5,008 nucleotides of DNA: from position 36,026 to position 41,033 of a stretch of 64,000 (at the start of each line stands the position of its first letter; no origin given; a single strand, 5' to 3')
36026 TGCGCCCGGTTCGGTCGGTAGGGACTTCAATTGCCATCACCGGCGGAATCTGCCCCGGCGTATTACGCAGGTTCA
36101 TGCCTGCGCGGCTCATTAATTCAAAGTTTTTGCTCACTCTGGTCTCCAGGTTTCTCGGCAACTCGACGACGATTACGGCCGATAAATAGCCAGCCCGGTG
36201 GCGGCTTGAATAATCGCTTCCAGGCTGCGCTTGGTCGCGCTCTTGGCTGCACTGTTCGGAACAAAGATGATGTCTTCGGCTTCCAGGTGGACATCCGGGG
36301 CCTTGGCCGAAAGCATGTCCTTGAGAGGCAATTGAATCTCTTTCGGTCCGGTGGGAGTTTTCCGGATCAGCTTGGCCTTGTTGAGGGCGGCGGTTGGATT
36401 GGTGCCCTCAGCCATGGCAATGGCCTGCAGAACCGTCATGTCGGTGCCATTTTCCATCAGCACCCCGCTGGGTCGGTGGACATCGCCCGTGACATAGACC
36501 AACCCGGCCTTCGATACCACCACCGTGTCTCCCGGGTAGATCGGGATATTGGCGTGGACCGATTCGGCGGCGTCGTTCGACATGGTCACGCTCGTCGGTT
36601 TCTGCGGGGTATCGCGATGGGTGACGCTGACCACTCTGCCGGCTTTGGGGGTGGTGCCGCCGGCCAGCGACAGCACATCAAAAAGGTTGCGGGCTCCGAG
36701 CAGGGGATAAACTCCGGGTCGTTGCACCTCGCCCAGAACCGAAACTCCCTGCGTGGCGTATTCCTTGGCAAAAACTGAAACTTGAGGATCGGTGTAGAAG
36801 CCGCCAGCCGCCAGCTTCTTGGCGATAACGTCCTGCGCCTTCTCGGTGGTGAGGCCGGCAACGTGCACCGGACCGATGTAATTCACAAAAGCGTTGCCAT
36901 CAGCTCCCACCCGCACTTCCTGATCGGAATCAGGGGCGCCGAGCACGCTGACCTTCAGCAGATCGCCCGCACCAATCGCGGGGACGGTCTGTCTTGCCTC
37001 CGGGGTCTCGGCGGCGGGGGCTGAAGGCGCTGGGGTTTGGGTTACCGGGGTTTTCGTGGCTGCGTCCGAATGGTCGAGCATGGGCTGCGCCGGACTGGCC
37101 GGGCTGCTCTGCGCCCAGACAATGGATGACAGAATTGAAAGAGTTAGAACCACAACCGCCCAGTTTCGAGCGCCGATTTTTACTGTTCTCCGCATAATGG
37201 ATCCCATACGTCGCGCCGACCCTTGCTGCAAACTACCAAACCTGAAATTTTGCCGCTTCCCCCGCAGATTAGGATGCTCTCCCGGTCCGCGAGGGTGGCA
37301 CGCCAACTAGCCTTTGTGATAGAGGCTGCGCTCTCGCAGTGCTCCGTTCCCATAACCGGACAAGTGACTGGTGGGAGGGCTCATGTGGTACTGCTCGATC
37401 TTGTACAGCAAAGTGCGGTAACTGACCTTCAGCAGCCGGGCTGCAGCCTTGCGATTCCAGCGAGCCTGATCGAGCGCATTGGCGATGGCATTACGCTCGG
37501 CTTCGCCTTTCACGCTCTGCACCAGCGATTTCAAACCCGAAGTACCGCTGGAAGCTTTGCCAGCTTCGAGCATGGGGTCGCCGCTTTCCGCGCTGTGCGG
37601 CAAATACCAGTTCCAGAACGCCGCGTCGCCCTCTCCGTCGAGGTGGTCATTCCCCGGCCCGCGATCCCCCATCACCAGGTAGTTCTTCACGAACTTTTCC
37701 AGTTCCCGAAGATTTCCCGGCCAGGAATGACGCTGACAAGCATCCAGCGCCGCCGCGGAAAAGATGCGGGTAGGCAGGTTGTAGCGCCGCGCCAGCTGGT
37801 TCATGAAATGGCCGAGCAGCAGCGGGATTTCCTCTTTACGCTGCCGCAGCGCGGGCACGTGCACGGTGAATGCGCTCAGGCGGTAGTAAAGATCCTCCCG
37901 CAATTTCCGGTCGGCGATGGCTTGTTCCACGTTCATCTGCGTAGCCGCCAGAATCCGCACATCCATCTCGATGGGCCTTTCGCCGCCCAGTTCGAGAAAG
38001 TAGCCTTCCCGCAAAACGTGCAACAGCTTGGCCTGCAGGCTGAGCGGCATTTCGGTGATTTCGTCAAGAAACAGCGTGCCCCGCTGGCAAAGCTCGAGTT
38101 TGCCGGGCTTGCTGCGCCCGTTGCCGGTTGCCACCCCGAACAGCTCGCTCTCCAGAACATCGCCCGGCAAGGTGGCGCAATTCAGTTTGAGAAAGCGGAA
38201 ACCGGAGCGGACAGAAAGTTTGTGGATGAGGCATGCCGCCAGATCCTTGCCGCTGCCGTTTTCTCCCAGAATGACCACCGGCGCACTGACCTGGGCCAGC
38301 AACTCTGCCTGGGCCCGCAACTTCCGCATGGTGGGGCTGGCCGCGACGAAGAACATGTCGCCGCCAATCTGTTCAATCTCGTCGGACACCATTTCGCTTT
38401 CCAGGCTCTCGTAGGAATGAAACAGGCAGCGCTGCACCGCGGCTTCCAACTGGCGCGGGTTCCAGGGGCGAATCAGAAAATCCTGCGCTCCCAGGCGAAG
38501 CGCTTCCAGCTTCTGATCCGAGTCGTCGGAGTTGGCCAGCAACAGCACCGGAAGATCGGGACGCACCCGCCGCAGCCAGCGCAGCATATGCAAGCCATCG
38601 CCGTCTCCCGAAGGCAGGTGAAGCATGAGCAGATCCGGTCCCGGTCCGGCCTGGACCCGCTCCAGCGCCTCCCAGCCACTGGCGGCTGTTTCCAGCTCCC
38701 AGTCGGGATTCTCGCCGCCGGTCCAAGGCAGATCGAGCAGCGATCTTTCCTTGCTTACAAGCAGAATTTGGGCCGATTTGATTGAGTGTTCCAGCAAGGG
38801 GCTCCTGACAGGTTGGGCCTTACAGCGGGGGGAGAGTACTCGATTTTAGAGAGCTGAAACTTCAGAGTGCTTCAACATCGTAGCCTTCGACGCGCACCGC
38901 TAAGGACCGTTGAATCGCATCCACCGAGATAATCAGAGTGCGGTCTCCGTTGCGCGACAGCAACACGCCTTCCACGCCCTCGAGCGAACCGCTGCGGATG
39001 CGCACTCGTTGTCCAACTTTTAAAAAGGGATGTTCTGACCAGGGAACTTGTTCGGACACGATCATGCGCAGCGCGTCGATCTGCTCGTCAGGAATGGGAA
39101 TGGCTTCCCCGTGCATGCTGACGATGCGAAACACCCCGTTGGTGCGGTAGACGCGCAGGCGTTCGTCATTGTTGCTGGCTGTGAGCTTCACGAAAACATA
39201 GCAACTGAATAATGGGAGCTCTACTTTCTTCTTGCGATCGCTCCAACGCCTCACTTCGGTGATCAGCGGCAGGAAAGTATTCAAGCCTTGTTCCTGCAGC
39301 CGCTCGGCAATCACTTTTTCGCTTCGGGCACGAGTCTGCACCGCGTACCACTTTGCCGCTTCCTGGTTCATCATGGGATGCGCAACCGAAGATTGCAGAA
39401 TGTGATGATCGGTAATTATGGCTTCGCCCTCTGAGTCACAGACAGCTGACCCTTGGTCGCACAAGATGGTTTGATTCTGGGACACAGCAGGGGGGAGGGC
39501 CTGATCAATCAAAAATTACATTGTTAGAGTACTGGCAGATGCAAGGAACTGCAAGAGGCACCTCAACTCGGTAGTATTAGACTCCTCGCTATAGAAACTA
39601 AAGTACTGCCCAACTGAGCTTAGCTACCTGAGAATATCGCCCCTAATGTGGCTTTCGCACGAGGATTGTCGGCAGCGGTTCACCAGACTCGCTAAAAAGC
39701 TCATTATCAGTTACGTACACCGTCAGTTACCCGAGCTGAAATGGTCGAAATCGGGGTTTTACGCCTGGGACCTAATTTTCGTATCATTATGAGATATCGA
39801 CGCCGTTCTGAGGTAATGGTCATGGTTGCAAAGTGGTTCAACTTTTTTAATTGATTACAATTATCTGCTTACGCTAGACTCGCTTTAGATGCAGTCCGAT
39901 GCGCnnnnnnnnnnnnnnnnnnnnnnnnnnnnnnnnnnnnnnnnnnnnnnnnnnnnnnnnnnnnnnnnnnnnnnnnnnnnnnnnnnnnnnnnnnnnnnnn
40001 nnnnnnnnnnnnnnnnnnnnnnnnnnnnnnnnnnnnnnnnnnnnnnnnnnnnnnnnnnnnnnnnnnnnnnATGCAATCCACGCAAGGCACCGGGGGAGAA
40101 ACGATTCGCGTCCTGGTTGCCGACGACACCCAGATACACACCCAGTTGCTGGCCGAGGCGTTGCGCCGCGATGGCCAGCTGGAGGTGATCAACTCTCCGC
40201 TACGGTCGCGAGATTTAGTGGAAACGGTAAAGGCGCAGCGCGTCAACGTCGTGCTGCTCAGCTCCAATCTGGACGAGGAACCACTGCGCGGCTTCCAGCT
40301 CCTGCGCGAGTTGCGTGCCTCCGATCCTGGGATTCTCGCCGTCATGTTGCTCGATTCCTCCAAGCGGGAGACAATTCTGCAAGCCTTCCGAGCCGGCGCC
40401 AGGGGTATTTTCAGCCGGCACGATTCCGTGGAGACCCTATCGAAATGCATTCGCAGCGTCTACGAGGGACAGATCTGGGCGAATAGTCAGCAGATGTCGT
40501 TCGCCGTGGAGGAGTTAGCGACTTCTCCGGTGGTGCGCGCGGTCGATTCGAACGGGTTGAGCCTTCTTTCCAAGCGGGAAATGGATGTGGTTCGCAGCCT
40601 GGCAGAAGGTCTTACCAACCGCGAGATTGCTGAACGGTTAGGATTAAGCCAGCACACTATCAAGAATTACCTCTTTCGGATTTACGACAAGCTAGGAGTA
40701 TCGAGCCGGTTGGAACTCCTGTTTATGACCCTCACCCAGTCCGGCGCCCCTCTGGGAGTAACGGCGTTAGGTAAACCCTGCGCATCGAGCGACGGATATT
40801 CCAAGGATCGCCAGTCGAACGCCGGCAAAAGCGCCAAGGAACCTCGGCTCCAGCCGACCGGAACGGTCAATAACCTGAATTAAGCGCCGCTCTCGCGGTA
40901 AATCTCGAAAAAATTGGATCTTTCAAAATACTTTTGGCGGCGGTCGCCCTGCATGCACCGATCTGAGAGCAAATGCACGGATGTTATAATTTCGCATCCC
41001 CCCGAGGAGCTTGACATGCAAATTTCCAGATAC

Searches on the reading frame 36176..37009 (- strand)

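Call 62: search_protein_families(library=pfam, proteins=[window:36176-37009:-], max_evalue=0.0001)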
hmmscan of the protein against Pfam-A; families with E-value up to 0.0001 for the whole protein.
window:36176-37009:- (278 aa): 3 families
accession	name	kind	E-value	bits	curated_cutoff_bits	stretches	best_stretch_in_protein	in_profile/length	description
PF02563.21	Poly_export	-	2.1e-19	69.9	28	1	11-79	8-74/77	Polysaccharide biosynthesis/export protein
PF22461.2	SLBB_2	-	7.3e-17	61.7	27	1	170-250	2-79/79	SLBB domain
PF10531.15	SLBB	-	1.5e-16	60.4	27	2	89-124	2-37/55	SLBB domain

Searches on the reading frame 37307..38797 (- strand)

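Call 62: search_protein_families(library=pfam, proteins=[window:37307-38797:-], max_evalue=0.0001)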
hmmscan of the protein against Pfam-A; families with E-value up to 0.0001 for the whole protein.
window:37307-38797:- (496 aa): 5 families
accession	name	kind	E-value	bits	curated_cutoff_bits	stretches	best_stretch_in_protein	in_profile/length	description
PF00158.32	Sigma54_activat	-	3.1e-50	170.6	20.2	1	151-312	2-167/168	Sigma-54 interaction domain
PF14532.12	Sigma54_activ_2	-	8.2e-20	71.9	25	1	151-317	1-138/138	Sigma-54 interaction domain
PF25601.1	AAA_lid_14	-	7.4e-17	61.4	27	1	318-378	1-61/87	AAA+ ATPase lid domain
PF00072.30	Response_reg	-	2e-12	47.7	30.2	1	31-122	21-111/111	Response regulator receiver domain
PF02954.25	HTH_8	-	6.7e-11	42.2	22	1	432-470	4-42/42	Bacterial regulatory protein, Fis family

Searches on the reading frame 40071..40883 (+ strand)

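Call 13: search_protein_families(library=pfam, proteins=[window:40071-40883:+], max_evalue=0.00001)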
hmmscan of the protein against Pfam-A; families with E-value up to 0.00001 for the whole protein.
window:40071-40883:+ (270 aa): 3 families
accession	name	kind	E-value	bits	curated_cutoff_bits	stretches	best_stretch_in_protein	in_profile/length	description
PF00196.25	GerE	-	2.4e-17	62.7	23.5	1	165-219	2-56/57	Bacterial regulatory proteins, luxR family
PF00072.30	Response_reg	-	4e-11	43.5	30.2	1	14-124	1-107/111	Response regulator receiver domain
PF08281.18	Sigma70_r4_2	-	1.7e-07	31.2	25.7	1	166-208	11-54/54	Sigma-70, region 4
